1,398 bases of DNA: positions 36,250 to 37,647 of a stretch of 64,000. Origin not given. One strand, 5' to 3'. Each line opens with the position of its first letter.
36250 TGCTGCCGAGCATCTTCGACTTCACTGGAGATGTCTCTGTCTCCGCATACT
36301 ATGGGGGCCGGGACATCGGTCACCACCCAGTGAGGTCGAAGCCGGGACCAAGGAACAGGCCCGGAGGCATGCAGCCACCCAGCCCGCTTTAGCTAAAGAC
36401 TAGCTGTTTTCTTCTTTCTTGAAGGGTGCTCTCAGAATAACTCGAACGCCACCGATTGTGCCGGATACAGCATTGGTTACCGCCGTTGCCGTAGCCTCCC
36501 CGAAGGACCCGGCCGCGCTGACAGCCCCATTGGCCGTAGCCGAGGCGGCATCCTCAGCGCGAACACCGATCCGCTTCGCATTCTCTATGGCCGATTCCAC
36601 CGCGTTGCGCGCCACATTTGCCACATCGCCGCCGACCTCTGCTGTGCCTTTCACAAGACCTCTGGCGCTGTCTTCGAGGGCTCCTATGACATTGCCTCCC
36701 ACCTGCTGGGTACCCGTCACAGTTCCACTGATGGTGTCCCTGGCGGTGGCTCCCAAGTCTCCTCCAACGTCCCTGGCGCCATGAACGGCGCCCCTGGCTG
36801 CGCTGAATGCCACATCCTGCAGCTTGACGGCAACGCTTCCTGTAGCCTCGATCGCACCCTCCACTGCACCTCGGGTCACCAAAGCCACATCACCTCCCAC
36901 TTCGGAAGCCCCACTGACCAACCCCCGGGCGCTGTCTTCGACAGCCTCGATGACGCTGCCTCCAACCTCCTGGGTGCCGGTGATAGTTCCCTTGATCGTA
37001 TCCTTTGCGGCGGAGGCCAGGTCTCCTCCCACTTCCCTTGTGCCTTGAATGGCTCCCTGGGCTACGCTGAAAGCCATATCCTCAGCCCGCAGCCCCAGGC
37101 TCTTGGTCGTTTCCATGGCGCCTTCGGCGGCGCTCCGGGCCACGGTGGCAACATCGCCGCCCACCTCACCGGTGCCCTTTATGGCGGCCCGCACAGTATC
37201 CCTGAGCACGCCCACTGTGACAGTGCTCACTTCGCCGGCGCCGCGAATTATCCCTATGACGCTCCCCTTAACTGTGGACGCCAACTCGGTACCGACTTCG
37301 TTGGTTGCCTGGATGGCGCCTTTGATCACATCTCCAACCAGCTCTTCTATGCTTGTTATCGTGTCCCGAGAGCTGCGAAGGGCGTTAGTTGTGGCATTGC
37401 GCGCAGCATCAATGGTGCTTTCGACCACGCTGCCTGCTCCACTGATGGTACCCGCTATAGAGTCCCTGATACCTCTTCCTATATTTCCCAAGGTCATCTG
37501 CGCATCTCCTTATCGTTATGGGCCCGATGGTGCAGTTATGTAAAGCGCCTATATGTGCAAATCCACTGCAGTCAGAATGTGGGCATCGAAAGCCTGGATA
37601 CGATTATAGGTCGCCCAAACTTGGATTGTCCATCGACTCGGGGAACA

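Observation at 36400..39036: Periodic EVGGD-repeat protein (22-aa units nested in ~88-aa super-repeats) encoded next to trehalose synthase TreT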

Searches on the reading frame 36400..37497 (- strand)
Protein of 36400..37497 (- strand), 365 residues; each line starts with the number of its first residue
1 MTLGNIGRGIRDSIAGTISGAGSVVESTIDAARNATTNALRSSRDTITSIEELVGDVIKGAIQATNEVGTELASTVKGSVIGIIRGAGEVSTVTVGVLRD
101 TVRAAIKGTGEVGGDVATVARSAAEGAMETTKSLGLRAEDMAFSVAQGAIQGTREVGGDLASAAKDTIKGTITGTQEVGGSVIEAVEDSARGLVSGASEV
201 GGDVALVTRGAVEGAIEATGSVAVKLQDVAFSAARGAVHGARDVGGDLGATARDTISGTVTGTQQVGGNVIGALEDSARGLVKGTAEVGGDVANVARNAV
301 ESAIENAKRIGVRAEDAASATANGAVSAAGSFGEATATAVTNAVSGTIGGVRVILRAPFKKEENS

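Call 3: search_protein_families(library=pfam, proteins=[window:36400-37497:-], max_evalue=1)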
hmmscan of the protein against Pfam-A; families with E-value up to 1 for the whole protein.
window:36400-37497:- (365 aa): 2 families
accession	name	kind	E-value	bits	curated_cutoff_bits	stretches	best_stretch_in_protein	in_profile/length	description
PF13012.11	MitMem_reg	-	0.0021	18.4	26.6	1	26-77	20-71/113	Maintenance of mitochondrial structure and function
PF09361.15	Phasin_2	-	0.061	14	24.9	0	271-311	11-51/100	Phasin protein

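Call 4: search_protein_families(library=ncbifam, proteins=[window:36400-37497:-], max_evalue=1)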
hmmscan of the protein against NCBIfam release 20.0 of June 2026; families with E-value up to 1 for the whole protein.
window:36400-37497:- (365 aa): 2 families
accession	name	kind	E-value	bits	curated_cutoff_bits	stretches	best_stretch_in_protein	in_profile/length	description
NF047840.1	lipo_Ag473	exception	0.00012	22.8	100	2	120-230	28-135/136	Ag473 family lipoprotein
NF040579.1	S1_dom_CvfD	subfamily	0.038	14.2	117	0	254-283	5-32/113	CvfD/Ygs/GSP13 family RNA-binding post-transcriptional regulator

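Call 6: find_homologous_proteins(query=window:36400-37497:-, max_evalue=0.001)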
Query window:36400-37497:- (365 aa): 61 proteins with E <= 0.001 among 8000 candidates.
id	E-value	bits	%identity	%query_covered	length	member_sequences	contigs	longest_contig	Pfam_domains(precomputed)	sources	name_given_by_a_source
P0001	4.0e-102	360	64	84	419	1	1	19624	-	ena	-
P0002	1.0e-76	277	55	62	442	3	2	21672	-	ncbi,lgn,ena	-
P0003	6.1e-47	179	54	38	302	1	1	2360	PF00072.31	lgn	-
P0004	1.2e-45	175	48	49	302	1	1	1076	PF00072.31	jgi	jgi:CheY-like chemotaxis protein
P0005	6.7e-44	169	45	49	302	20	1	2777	PF00072.31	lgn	-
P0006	7.0e-40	156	43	49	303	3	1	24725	PF00072.31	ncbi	-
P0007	8.7e-40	155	42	49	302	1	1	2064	PF00072.31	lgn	-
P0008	5.2e-39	153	57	39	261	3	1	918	PF00072.31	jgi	jgi:CheY-like chemotaxis protein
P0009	8.4e-39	152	42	49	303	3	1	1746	PF00072.31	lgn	-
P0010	7.9e-38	149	40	49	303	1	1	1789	PF00072.31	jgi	jgi:CheY-like chemotaxis protein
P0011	1.1e-37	149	42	49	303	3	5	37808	PF00072.31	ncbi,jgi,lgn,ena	-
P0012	3.6e-37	147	46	38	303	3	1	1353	PF00072.31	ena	-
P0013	4.2e-37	147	45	49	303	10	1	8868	PF00072.31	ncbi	-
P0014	1.8e-35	141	40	49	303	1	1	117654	PF00072.31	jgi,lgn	-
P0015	1.1e-32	132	38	49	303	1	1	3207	PF00072.31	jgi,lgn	-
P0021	1.5e-26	112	41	36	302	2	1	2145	PF00072.31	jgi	jgi:CheY-like chemotaxis protein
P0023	8.9e-24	103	38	60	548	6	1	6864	PF11964.14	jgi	jgi:hypothetical protein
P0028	2.4e-20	92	37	45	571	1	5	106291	PF03631.21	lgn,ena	-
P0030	5.4e-19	87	40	45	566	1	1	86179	PF03631.21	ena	-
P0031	1.0e-18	86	33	53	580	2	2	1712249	PF03631.21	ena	-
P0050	5.9e-14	71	40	47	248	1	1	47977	-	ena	-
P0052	8.0e-13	67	31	55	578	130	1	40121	PF03631.21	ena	-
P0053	8.9e-13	67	57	22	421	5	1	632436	PF03631.21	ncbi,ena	-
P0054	1.2e-12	66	43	35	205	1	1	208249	-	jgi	jgi:hypothetical protein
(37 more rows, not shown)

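Call 7: search_solved_structures(query=window:36400-37497:-, max_evalue=10, show_alignments=2)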
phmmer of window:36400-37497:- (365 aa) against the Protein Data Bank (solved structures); distinct sequences matched with E-value up to 10: 1.
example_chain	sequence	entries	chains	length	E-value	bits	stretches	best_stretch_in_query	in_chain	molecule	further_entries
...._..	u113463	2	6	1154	0.74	12.7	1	62-138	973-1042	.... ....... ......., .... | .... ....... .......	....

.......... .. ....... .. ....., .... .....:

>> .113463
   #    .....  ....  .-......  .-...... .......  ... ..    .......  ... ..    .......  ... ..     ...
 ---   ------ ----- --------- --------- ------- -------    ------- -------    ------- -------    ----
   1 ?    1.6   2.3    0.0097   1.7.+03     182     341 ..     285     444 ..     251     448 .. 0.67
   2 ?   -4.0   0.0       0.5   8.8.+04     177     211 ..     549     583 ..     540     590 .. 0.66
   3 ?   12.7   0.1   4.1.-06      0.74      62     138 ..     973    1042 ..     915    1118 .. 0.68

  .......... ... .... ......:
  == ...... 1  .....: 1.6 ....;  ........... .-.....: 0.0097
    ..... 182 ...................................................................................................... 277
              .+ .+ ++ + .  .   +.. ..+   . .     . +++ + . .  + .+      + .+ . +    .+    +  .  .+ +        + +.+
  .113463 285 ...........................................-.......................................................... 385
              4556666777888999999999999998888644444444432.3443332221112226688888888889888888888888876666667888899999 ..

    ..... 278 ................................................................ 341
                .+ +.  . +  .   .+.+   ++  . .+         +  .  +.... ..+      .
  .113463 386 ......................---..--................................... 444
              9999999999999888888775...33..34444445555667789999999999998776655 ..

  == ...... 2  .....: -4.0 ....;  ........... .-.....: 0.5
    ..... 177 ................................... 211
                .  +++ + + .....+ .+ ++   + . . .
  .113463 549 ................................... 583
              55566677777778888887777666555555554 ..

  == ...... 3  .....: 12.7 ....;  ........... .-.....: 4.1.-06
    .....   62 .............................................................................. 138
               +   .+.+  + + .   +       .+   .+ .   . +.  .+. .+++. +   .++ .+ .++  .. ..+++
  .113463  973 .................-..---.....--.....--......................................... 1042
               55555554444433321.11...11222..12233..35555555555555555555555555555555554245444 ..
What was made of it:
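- Tried and rejected: The single protein found only a phage tape-measure protein at E 0.74 (call 7).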

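Call 10: find_encoding_contigs(protein=P0001, flank=8000, max_places=3)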
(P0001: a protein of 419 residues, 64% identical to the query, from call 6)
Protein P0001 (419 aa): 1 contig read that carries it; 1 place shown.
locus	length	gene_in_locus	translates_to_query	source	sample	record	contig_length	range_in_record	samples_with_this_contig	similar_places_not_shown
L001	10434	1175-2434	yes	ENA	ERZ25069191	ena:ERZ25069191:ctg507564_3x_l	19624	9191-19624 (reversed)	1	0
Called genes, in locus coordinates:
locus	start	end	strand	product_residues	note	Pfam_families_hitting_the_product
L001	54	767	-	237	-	PF01642:MM_CoA_mutase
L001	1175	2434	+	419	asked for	-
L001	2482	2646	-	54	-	-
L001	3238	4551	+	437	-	PF01315:Ald_Xan_dh_C, PF02738:MoCoBD_1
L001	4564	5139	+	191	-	PF20256:MoCoBD_2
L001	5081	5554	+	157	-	PF20256:MoCoBD_2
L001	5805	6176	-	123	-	PF01609:DDE_Tnp_1, PF13586:DDE_Tnp_1_2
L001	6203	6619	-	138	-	PF13340:DUF4096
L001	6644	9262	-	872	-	PF00082:Peptidase_S8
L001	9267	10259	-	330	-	PF05729:NACHT (faint), PF13238:AAA_18 (faint), PF00004:AAA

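Call 11: find_encoding_contigs(protein=P0002, flank=8000, max_places=3)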
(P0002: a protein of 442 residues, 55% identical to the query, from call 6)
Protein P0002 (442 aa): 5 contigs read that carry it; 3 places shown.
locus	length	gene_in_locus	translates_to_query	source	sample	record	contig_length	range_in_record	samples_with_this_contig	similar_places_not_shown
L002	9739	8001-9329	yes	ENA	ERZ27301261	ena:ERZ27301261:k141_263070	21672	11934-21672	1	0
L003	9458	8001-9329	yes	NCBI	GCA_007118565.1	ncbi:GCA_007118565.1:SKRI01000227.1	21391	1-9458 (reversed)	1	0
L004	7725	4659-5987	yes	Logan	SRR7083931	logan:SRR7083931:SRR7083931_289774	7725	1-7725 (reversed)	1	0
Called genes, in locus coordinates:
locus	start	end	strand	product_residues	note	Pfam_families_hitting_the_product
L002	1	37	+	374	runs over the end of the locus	PF04107:GCS2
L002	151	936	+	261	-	PF07722:Peptidase_C26, PF00117:GATase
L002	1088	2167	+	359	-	PF00730:HhH-GPD, PF00633:HHH (weak), PF00293:NUDIX (weak), PF14815:NUDIX_4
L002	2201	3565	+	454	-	PF03486:HI0933_like (faint), PF07992:Pyr_redox_2, PF13738:Pyr_redox_3, PF00070:Pyr_redox, PF02852:Pyr_redox_dim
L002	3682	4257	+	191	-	PF13505:OMP_b-brl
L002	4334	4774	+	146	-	-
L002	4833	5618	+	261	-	PF09990:DUF2231, PF00355:Rieske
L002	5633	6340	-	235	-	PF00106:adh_short (weak), PF01370:Epimerase, PF05368:NmrA, PF13460:NAD_binding_10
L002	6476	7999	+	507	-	PF00154:RecA_N (faint), PF06745:ATPase, PF13191:AAA_16 (faint), PF13245:AAA_19 (faint), PF13481:AAA_25, PF03796:DnaB_C (weak), PF06745:ATPase, PF13173:AAA_14 (weak), +11 more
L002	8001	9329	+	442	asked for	-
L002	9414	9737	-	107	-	?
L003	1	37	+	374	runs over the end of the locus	PF04107:GCS2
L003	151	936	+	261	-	PF07722:Peptidase_C26, PF00117:GATase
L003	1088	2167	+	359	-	PF00730:HhH-GPD, PF00633:HHH (weak), PF00293:NUDIX (weak), PF14815:NUDIX_4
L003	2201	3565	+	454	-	PF03486:HI0933_like (faint), PF07992:Pyr_redox_2, PF13738:Pyr_redox_3, PF00070:Pyr_redox, PF02852:Pyr_redox_dim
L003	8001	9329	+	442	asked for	-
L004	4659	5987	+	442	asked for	-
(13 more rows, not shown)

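Call 12: find_encoding_contigs(protein=P0014, flank=8000, max_places=3)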
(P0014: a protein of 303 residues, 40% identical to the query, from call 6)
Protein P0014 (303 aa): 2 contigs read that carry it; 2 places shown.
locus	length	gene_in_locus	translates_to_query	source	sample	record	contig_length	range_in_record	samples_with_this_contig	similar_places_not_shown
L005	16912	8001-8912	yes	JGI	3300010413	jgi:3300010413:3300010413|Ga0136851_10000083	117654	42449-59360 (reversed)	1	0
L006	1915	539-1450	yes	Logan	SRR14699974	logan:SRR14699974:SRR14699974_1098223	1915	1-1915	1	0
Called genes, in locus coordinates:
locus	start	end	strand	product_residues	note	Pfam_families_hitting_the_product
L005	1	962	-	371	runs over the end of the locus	PF04389:Peptidase_M28 (weak), PF01546:Peptidase_M20, PF07687:M20_dimer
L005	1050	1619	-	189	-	PF00583:Acetyltransf_1, PF13673:Acetyltransf_10, PF13508:Acetyltransf_7, PF08445:FR47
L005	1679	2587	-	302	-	PF00582:Usp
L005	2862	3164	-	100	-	-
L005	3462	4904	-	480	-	PF13439:Glyco_transf_4, PF00534:Glycos_transf_1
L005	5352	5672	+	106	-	PF12802:MarR_2, PF13412:HTH_24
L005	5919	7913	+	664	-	PF11896:GlgE_dom_N_S, PF00128:Alpha-amylase (weak), PF21702:GLGE_C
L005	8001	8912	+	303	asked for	PF00072:Response_reg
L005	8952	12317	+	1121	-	PF00128:Alpha-amylase, PF16657:Malt_amylase_C, PF18085:Mak_N_cap (weak)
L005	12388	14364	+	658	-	PF02922:CBM_48, PF00128:Alpha-amylase, PF02806:Alpha-amylase_C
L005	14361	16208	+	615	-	PF00128:Alpha-amylase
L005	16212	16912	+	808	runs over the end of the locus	PF03065:Glyco_hydro_57, PF12055:DUF3536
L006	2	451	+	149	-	?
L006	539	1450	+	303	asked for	PF00072:Response_reg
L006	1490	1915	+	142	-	?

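Call 14: find_encoding_contigs(protein=P0011, flank=8000, max_places=4)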
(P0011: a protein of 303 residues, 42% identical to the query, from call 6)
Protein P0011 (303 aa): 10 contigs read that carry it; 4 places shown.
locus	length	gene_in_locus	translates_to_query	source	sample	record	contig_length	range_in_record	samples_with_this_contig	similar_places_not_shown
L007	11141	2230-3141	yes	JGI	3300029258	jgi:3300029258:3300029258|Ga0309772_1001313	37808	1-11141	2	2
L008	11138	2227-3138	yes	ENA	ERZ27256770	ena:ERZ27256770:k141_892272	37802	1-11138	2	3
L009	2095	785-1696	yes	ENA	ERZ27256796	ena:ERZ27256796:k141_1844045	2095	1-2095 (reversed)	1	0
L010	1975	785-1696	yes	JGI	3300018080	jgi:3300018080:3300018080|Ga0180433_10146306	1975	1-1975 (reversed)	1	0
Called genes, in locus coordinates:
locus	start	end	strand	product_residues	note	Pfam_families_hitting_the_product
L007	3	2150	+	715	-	?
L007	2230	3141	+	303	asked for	PF00072:Response_reg (weak)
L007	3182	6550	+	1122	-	PF00128:Alpha-amylase, PF16657:Malt_amylase_C, PF23915:SusG_C (weak), PF18085:Mak_N_cap (weak)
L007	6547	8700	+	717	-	PF21226:MalQ_N, PF02446:Glyco_hydro_77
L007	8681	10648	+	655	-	PF02922:CBM_48, PF00128:Alpha-amylase (weak), PF02806:Alpha-amylase_C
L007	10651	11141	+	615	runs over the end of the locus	PF00128:Alpha-amylase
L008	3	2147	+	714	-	?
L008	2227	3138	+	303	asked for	PF00072:Response_reg (weak)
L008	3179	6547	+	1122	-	PF00128:Alpha-amylase, PF16657:Malt_amylase_C, PF23915:SusG_C (weak), PF18085:Mak_N_cap (weak)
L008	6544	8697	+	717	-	PF21226:MalQ_N, PF02446:Glyco_hydro_77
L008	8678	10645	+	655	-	PF02922:CBM_48, PF00128:Alpha-amylase (weak), PF02806:Alpha-amylase_C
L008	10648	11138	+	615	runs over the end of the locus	PF00128:Alpha-amylase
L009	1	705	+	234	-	?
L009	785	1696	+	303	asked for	PF00072:Response_reg (weak)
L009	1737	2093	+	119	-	?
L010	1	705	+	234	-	?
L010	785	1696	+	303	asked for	PF00072:Response_reg (weak)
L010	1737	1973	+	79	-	?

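Call 15: find_encoding_contigs(protein=P0006, flank=8000, max_places=2)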
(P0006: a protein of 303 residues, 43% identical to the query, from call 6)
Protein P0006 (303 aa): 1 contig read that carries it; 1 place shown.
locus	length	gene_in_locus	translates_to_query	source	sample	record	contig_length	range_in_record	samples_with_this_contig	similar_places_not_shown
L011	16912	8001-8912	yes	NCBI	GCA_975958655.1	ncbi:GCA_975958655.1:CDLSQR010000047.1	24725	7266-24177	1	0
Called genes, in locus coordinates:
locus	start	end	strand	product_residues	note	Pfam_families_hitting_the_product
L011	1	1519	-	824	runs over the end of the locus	PF09364:XFP_N, PF03894:XFP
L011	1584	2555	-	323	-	PF00871:Acetate_kinase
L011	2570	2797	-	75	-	PF00871:Acetate_kinase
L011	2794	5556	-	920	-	PF00690:Cation_ATPase_N, PF00122:E1-E2_ATPase, PF13246:Cation_ATPase, PF00702:Hydrolase, PF12710:HAD (weak), PF08282:Hydrolase_3 (faint), PF00689:Cation_ATPase_C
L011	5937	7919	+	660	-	PF11896:GlgE_dom_N_S, PF00128:Alpha-amylase, PF21702:GLGE_C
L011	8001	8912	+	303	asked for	PF00072:Response_reg (weak)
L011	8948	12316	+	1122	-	PF00128:Alpha-amylase, PF16657:Malt_amylase_C, PF18085:Mak_N_cap (weak)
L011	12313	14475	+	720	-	PF21226:MalQ_N, PF02446:Glyco_hydro_77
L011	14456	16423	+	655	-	PF02922:CBM_48, PF00128:Alpha-amylase, PF02806:Alpha-amylase_C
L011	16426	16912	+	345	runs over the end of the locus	?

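Call 16: find_encoding_contigs(protein=P0053, flank=8000, max_places=2)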
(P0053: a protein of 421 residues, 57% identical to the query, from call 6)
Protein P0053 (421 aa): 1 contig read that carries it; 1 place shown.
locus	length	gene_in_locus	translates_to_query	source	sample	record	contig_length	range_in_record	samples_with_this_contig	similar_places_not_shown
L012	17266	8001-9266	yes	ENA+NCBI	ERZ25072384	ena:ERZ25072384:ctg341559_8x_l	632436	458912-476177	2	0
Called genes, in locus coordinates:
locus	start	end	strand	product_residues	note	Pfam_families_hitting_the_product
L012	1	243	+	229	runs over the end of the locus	PF13549:ATP-grasp_5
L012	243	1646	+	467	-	PF13380:CoA_binding_2, PF13607:Succ_CoA_lig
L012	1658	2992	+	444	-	PF05977:MFS_3, PF07690:MFS_1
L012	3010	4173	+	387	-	PF01702:TGT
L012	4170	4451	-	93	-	PF02597:ThiS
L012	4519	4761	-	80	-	PF09383:NIL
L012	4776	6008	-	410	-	PF00291:PALP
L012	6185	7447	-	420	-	PF01545:Cation_efflux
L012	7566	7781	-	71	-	-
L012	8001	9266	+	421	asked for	PF03631:Virul_fac_BrkB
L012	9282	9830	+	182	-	PF04286:DUF445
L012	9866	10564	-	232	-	-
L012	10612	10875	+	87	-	-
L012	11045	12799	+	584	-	PF07973:tRNA_SAD, PF00587:tRNA-synt_2b, PF03129:HGTP_anticodon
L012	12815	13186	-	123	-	PF00903:Glyoxalase, PF22677:Ble-like_N (weak)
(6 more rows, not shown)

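Call 41: predict_structure(alignment_id=A3)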
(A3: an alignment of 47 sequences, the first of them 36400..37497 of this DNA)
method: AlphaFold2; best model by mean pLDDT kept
length: 365 residues; sequences in the alignment: 47
mean_pLDDT: 75.1   pTM: 0.56
mean pLDDT of the five models: 75.1, 74.2, 73.9, 71.1, 70.4
residues with pLDDT >= 90: 114; 70-90: 131; 50-70: 61; < 50: 59
segments of 3 or more residues with pLDDT < 50: 72-117, 146-152
pLDDT, mean of each block of 10 residues (from residue 1): 70 76 82 83 86 84 67 37 31 34 40 46 65 67 50 61 80 72 85 79 82 81 75 93 94 95 91 96 97 97 96 95 96 96 86 51 51
secondary structure, 60 per line:
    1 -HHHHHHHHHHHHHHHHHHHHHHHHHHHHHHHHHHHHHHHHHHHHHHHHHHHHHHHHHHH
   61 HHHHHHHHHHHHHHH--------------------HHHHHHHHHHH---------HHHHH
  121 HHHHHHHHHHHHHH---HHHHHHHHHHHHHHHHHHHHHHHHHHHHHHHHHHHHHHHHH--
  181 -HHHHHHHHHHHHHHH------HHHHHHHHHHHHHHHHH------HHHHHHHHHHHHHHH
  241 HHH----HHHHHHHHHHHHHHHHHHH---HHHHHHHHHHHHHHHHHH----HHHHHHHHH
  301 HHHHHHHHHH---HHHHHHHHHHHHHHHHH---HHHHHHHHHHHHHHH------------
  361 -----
elements in order: H2-75 H96-106 H116-134 H138-178 H182-196 H203-219 H226-243 H248-266 H270-287 H292-310 H314-330 H334-348
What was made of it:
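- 36400..37497 (-): REP gene: 365-aa cytoplasmic helical-repeat protein of 16 units of 22 aa plus a 13-aa tail (stop codon at 36400-36402). AF2 model (call 41).
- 37168..37431 (-): Block A, residues 23-110: four N-terminal 22-aa units, degenerate, shared with the 190-aa base form of the family. AF2 confidence is low for residues 72-117 (call 41).
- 36640..36903 (-): Block C, residues 199-286: second 88-aa module. Helices 203-219, 226-243, 248-266 and 270-287 in the AF2 model (call 41).
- AF2 of the window protein gives pLDDT 91-97 for residues 230-350, with one helix per unit (call 41). The window model has pLDDT below 50 for residues 72-117 and pTM 0.56 (call 41).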

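Call 43: search_protein_representatives(alignment_id=A3)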
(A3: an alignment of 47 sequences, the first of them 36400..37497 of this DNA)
Query: 47 sequences, 273 profile positions. Proteins with E-value up to 0.001 (for the whole library): 1451; up to 1e-10: 724; up to 1e-30: 119. The best 150 are listed.
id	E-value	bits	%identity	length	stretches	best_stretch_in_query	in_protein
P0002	4.8e-98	344.4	-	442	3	64-203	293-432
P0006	1.2e-93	330.0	-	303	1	17-268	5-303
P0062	4.5e-71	256.0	-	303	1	17-268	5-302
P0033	4.3e-68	246.2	-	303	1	7-194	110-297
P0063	4.6e-66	239.5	-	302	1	19-267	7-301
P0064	1.8e-62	227.8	-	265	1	9-200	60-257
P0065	5.8e-61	222.8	-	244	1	10-234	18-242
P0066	7.5e-61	222.4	-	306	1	18-267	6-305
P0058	3.5e-59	217.0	-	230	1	9-206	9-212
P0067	2.2e-57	211.1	-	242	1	9-201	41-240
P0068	2.9e-57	210.7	-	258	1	12-196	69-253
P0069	6.8e-56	206.2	-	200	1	11-200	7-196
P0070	1.0e-55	205.6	-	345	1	10-196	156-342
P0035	1.3e-55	205.3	-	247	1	9-245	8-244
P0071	1.2e-53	198.8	-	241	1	75-268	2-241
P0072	2.4e-53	197.8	-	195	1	15-201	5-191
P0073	3.1e-51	190.9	-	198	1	13-201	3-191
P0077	2.9e-50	187.7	-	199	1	12-201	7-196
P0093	8.4e-44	166.5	-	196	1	13-198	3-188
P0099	5.0e-41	157.4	-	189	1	13-196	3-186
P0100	6.0e-41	157.2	-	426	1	9-203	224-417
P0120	3.8e-37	144.7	-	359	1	12-237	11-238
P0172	8.1e-31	123.9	-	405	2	65-200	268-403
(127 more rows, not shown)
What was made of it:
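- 36400..37497 (-): 61 homologues (call 6) and 1451 clusters (call 43).
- Most members are 180-200 aa (call 43).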
